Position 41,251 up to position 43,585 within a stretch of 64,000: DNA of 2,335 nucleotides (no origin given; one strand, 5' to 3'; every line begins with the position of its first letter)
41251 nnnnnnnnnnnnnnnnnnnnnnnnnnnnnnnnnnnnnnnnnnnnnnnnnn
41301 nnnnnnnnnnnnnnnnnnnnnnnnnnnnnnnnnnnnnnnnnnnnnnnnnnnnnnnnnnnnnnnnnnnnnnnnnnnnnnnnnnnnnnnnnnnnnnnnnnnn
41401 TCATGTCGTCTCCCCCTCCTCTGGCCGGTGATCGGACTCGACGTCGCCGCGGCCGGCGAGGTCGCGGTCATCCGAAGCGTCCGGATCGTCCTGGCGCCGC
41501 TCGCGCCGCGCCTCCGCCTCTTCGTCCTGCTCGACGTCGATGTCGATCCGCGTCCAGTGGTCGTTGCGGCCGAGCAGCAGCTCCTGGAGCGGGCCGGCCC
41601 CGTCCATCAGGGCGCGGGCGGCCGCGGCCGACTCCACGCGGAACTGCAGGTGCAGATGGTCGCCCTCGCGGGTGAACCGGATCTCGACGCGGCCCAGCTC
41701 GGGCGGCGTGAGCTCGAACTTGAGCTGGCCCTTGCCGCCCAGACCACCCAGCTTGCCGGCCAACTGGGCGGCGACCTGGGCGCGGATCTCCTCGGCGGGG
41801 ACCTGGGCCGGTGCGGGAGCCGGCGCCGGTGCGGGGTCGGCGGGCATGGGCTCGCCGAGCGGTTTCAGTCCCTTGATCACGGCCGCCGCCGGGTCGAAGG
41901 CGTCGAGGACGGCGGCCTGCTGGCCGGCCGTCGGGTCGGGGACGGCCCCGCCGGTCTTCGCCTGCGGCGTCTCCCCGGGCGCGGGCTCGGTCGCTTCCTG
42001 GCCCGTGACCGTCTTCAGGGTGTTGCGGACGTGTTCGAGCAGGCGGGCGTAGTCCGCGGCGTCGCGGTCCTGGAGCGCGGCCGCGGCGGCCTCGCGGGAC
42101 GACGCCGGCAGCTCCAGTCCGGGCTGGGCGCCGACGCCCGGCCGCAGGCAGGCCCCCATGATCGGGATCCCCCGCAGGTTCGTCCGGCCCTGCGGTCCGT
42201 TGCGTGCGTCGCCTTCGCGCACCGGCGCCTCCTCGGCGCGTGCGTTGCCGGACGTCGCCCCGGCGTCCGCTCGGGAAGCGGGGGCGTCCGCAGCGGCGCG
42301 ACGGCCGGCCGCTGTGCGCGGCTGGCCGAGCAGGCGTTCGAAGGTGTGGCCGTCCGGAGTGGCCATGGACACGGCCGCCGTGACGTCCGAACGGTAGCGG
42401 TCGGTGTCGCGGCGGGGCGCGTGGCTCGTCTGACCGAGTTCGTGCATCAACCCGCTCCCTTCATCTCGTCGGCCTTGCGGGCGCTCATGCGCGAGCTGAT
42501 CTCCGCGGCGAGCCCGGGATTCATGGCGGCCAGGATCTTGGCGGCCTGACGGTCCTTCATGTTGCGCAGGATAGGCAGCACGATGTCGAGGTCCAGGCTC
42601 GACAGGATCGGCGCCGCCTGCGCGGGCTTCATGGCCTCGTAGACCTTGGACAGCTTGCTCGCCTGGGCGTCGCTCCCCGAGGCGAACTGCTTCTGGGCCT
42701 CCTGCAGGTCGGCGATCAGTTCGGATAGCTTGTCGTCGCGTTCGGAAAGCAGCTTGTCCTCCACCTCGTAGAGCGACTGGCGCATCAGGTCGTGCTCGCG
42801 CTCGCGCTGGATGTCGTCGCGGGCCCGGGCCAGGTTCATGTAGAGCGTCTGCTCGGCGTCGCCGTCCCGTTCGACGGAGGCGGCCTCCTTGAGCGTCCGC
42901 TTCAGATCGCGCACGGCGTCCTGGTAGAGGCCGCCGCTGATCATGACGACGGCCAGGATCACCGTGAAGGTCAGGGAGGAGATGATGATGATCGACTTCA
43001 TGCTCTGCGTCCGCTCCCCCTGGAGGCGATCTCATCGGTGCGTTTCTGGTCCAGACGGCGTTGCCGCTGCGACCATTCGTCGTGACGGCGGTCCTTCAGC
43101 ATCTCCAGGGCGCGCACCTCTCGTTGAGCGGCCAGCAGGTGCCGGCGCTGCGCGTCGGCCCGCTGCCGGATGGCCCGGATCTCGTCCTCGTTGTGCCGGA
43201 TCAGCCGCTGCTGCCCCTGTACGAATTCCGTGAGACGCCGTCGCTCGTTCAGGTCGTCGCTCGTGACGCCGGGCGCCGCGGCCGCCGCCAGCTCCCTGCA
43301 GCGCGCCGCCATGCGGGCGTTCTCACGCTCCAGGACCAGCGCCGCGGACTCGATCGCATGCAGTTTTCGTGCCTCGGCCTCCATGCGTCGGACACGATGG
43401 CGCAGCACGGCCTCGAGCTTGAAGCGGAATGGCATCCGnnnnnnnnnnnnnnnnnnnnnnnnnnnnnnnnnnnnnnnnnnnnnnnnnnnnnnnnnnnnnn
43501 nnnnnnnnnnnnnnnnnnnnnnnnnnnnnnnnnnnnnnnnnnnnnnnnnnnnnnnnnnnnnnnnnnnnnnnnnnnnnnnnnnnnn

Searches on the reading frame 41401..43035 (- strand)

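Call 21: search_protein_families(library=pfam, proteins=[window:41401-43035:-], max_evalue=0.001)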
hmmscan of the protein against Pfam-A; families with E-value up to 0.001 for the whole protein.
window:41401-43035:- (544 aa): 1 family
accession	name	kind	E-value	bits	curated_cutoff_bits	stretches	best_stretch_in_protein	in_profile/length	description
PF02120.21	Flg_hook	-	2e-11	44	29.8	1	434-503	11-80/85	Flagellar hook-length control protein FliK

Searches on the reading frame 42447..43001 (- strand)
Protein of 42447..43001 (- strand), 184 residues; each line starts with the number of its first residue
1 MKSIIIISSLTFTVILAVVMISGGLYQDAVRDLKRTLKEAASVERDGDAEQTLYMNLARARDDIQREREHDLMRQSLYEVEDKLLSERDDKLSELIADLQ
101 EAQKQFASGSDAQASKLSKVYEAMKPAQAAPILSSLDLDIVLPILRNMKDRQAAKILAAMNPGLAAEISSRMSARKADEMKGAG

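Call 51: search_protein_families(library=pfam, proteins=[window:42447-43001:-], max_evalue=0.1)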
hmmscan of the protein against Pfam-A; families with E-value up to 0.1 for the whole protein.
window:42447-43001:- (184 aa): 3 families
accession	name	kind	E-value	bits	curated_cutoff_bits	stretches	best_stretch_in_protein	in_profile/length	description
PF03448.22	MgtE_N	-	2.7e-07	31.5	25.9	1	115-179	16-80/102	MgtE intracellular N domain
PF14841.11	FliG_M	-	0.00054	20.6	25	1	144-173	19-48/76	FliG middle domain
PF03206.19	NifW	-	0.066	14.2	23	1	61-126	25-91/99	Nitrogen fixation protein NifW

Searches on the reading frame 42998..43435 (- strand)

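Call 21: search_protein_families(library=pfam, proteins=[window:42998-43435:-], max_evalue=0.001)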
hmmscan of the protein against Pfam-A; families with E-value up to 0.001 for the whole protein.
window:42998-43435:- (145 aa): 2 families
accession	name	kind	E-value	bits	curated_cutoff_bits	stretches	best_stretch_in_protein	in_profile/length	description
PF02050.21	FliJ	-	5.2e-11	43.3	28.4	1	35-139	17-121/123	Flagellar FliJ protein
PF16789.10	YscO-like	-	0.00011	22.7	27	1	8-138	21-152/161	YscO-like protein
